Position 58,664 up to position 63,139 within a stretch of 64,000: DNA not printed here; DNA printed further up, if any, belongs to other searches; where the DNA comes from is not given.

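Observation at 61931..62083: Novel insertion in the RNA polymerase trigger loop, with loss of the invariant LPR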

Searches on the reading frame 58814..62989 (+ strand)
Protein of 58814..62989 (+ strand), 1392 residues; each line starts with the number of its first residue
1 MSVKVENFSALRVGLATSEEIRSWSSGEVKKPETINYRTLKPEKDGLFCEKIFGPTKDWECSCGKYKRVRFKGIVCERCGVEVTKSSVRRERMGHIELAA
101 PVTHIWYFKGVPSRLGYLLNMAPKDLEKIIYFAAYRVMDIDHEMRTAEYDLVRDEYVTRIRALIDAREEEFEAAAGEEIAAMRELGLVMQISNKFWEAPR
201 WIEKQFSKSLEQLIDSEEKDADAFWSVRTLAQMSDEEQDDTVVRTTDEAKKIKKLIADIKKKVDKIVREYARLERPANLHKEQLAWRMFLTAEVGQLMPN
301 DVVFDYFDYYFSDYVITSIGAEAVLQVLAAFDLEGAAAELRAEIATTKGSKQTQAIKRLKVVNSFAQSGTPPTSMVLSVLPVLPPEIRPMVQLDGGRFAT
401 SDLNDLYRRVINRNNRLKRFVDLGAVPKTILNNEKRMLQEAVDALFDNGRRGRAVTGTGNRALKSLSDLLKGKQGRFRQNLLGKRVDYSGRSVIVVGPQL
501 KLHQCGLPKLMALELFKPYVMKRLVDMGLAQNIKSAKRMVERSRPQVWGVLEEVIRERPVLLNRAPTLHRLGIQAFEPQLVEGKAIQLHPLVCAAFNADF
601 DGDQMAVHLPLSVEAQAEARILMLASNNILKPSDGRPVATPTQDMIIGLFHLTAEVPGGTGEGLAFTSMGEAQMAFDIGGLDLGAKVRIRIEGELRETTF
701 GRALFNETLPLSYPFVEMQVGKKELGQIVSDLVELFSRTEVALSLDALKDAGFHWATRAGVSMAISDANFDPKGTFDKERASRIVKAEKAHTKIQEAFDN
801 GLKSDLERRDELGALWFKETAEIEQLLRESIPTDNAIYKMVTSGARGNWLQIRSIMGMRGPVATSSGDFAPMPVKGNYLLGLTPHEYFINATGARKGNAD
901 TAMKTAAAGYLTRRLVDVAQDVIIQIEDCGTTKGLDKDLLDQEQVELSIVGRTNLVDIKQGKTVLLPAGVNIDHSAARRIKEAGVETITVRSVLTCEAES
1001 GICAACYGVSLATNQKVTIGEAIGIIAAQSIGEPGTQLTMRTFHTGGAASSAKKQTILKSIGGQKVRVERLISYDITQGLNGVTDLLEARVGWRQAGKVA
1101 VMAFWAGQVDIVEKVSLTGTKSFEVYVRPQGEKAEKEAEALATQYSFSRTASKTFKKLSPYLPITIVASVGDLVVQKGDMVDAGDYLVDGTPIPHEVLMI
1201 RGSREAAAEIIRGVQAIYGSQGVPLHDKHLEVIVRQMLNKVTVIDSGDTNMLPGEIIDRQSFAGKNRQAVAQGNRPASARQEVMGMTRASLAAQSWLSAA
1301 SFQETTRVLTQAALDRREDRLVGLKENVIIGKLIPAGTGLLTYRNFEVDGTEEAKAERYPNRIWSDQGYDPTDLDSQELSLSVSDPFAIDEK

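Call 7: find_homologous_proteins(query=window:58814-62989:+, max_evalue=1e-50)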
Query window:58814-62989:+ (1392 aa): 8000 proteins with E <= 1e-50 among 8000 candidates; the best 120 are listed.
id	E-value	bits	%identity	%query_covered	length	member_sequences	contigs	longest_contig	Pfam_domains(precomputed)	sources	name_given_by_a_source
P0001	0.0e+0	2927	94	100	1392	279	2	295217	PF04998.23,PF00623.26,PF04983.24,PF05000.23,PF04997.18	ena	-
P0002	0.0e+0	2873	91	100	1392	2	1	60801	PF04998.23,PF00623.26,PF04983.24,PF05000.23,PF04997.18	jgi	jgi:DNA-directed RNA polymerase subunit beta'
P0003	0.0e+0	2864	91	100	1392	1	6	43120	PF04998.23,PF00623.26,PF04983.24,PF05000.23,PF04997.18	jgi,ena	-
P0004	0.0e+0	2863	91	100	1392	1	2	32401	PF04998.23,PF00623.26,PF04983.24,PF05000.23,PF04997.18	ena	-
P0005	0.0e+0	2852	91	100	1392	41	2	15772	PF04998.23,PF00623.26,PF04983.24,PF05000.23,PF04997.18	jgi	jgi:DNA-directed RNA polymerase subunit beta'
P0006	0.0e+0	2849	90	100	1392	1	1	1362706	PF04998.23,PF00623.26,PF04983.24,PF05000.23,PF04997.18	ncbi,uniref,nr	ncbi:DNA-directed RNA polymerase subunit beta' [Aquiluna borgnonia]|uniref:DNA-directed RNA polymera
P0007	0.0e+0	2844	90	100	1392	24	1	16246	PF04998.23,PF00623.26,PF04983.24,PF05000.23,PF04997.18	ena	-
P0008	0.0e+0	2843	90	100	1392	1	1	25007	PF04998.23,PF00623.26,PF04983.24,PF05000.23,PF04997.18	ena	-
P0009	0.0e+0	2843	90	100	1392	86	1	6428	PF04998.23,PF00623.26,PF04983.24,PF05000.23,PF04997.18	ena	-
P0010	0.0e+0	2840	91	100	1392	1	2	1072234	PF04998.23,PF00623.26,PF04983.24,PF05000.23,PF04997.18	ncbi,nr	ncbi:MAG: DNA-directed RNA polymerase subunit beta' [Aquiluna sp.]|nr:DNA-directed RNA polymerase su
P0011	0.0e+0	2839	90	100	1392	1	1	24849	PF04998.23,PF00623.26,PF04983.24,PF05000.23,PF04997.18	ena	-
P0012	0.0e+0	2839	90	100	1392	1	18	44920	PF04998.23,PF00623.26,PF04983.24,PF05000.23,PF04997.18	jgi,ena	-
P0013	0.0e+0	2837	90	100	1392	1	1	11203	PF04998.23,PF00623.26,PF04983.24,PF05000.23,PF04997.18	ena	-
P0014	0.0e+0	2837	90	100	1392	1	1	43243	PF04998.23,PF00623.26,PF04983.24,PF05000.23,PF04997.18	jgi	-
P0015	0.0e+0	2837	90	100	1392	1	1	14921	PF04998.23,PF00623.26,PF04983.24,PF05000.23,PF04997.18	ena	-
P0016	0.0e+0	2836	90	100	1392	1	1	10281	PF04998.23,PF00623.26,PF04983.24,PF05000.23,PF04997.18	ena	-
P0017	0.0e+0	2836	90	100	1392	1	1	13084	PF04998.23,PF00623.26,PF04983.24,PF05000.23,PF04997.18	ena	-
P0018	0.0e+0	2823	90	100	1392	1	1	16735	PF04998.23,PF00623.26,PF04983.24,PF05000.23,PF04997.18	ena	-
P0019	0.0e+0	2818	89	100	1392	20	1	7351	PF04998.23,PF00623.26,PF04983.24,PF05000.23,PF04997.18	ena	-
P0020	0.0e+0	2809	89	100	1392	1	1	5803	PF04998.23,PF00623.26,PF04983.24,PF05000.23,PF04997.18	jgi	jgi:DNA-directed RNA polymerase subunit beta'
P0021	0.0e+0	2803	89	100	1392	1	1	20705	PF04998.23,PF00623.26,PF04983.24,PF05000.23,PF04997.18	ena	-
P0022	0.0e+0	2802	89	100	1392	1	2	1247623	PF04998.23,PF00623.26,PF04983.24,PF05000.23,PF04997.18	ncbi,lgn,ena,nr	ncbi:MAG: DNA-directed RNA polymerase subunit beta' [Candidatus Aquiluna sp. XM-24bin5]|nr:MAG: DNA-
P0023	0.0e+0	2801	89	100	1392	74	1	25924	PF04998.23,PF00623.26,PF04983.24,PF05000.23,PF04997.18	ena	-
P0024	0.0e+0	2800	89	100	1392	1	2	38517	PF04998.23,PF00623.26,PF04983.24,PF05000.23,PF04997.18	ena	-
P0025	0.0e+0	2798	89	100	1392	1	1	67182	PF04998.23,PF00623.26,PF04983.24,PF05000.23,PF04997.18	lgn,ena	-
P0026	0.0e+0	2796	89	100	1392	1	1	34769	PF04998.23,PF00623.26,PF04983.24,PF05000.23,PF04997.18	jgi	-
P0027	0.0e+0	2784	88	100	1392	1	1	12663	PF04998.23,PF00623.26,PF04983.24,PF05000.23,PF04997.18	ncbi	-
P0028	0.0e+0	2777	88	100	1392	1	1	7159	PF04998.23,PF00623.26,PF04983.24,PF05000.23,PF04997.18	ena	-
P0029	0.0e+0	2774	88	100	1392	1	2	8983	PF04998.23,PF00623.26,PF04983.24,PF05000.23,PF04997.18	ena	-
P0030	0.0e+0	2772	88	100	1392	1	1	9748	PF04998.23,PF00623.26,PF04983.24,PF05000.23,PF04997.18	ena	-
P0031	0.0e+0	2767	88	100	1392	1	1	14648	PF04998.23,PF00623.26,PF04983.24,PF05000.23,PF04997.18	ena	-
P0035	0.0e+0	2680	85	100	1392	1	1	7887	PF04998.23,PF00623.26,PF04983.24,PF05000.23,PF04997.18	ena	-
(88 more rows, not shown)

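Call 8: search_protein_families(library=ncbifam, proteins=[window:58814-62989:+])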
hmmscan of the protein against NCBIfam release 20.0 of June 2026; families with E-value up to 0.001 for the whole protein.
window:58814-62989:+ (1392 aa): 12 families
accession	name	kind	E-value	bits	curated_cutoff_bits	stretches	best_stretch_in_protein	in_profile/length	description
TIGR02386.1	rpoC_TIGR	equivalog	0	1530.3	963.5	2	11-1116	2-949/1147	DNA-directed RNA polymerase subunit beta'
NF011498.0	PRK14906.1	equivalog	0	1480.1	1437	3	215-1052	160-1006/1459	DNA-directed RNA polymerase subunit beta'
NF007172.0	PRK09603.1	equivalog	0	1157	5372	3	315-1081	1565-2338/2890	DNA-directed RNA polymerase subunit beta/beta'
NF011417.0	PRK14844.1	equivalog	2e-303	1010.4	4632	3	293-1062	1586-2376/2839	DNA-directed RNA polymerase subunit beta/beta'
NF002729.0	PRK02625.1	equivalog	7e-243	807.9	1117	2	317-697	186-566/626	DNA-directed RNA polymerase subunit gamma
TIGR02387.1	rpoC1_cyan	equivalog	1.3e-240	800.2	975.9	2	314-709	177-573/619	DNA-directed RNA polymerase subunit gamma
NF002724.0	PRK02597.1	equivalog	4.4e-146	488.2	1878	2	714-1063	9-361/1338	DNA-directed RNA polymerase subunit beta'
TIGR02388.1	rpoC2_cyan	equivalog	1.4e-134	450.1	467.4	2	715-1055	2-344/1230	DNA-directed RNA polymerase subunit beta''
NF006336.0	PRK08566.1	equivalog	6.2e-83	279.4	819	3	370-543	205-371/883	DNA-directed RNA polymerase subunit A'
TIGR02390.1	RNA_pol_rpoA1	equivalog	2.3e-75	254.4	1042.55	3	370-545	200-368/867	DNA-directed RNA polymerase subunit A'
TIGR02389.1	RNA_pol_rpoA2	equivalog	8.4e-17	61.2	420.65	2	1013-1048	37-72/367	DNA-directed RNA polymerase subunit A''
NF011491.0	PRK14898.1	equivalog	1.5e-11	43.1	783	2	977-1040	16-77/860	DNA-directed RNA polymerase subunit A''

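Call 32: find_homologous_proteins(query=A2, max_evalue=1e-50)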
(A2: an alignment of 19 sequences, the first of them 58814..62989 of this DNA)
Query A2 (19 sequences) (1392 aa, profile of the alignment): 8000 proteins with E <= 1e-50 among 8000 candidates; the best 120 are listed.
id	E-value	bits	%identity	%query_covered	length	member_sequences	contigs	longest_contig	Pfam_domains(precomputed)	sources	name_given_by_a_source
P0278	0.0e+0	1943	54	78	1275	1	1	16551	PF04998.23,PF00623.26,PF04983.24,PF05000.23,PF04997.18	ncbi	-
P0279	0.0e+0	1937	52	96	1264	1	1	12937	PF04998.23,PF00623.26,PF04983.24,PF05000.23,PF04997.18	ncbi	-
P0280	0.0e+0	1933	53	79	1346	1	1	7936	PF04998.23,PF03118.22,PF00623.26,PF04983.24,PF05000.23,PF04997.18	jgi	jgi:DNA-directed RNA polymerase subunit beta'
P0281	0.0e+0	1928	52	97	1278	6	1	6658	PF04998.23,PF00623.26,PF04983.24,PF05000.23,PF04997.18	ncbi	ncbi:MAG: DNA-directed RNA polymerase subunit beta' [Candidatus Geothermincolales bacterium]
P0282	0.0e+0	1926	53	78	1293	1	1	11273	PF04998.23,PF00623.26,PF04983.24,PF05000.23,PF04997.18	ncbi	-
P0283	0.0e+0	1925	53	80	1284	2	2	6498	PF04998.23,PF00623.26,PF04983.24,PF05000.23,PF04997.18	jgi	-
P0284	0.0e+0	1924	52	78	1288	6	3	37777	PF04998.23,PF00623.26,PF04983.24,PF05000.23,PF04997.18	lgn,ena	-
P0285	0.0e+0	1922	53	78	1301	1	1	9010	PF04998.23,PF00623.26,PF04983.24,PF05000.23,PF04997.18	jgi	-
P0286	0.0e+0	1922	52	78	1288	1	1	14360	PF04998.23,PF00623.26,PF04983.24,PF05000.23,PF04997.18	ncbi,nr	ncbi:MAG: DNA-directed RNA polymerase subunit beta' [Actinobacteria bacterium]|nr:DNA-directed RNA p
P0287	0.0e+0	1921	52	97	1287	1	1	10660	PF04998.23,PF00623.26,PF04983.24,PF05000.23,PF04997.18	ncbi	ncbi:MAG: DNA-directed RNA polymerase subunit beta' [Actinomycetota bacterium]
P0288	0.0e+0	1920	52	97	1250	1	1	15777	PF04998.23,PF00623.26,PF04983.24,PF05000.23,PF04997.18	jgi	-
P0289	0.0e+0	1920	52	78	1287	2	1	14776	PF04998.23,PF00623.26,PF04983.24,PF05000.23,PF04997.18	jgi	-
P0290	0.0e+0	1916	52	98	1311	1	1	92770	PF04998.23,PF00623.26,PF04983.24,PF05000.23,PF04997.18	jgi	jgi:DNA-directed RNA polymerase subunit beta'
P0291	0.0e+0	1915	51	98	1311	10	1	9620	PF04998.23,PF00623.26,PF04983.24,PF05000.23,PF04997.18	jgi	-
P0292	0.0e+0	1914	53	78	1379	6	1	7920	PF04998.23,PF03118.22,PF00623.26,PF04983.24,PF05000.23,PF04997.18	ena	-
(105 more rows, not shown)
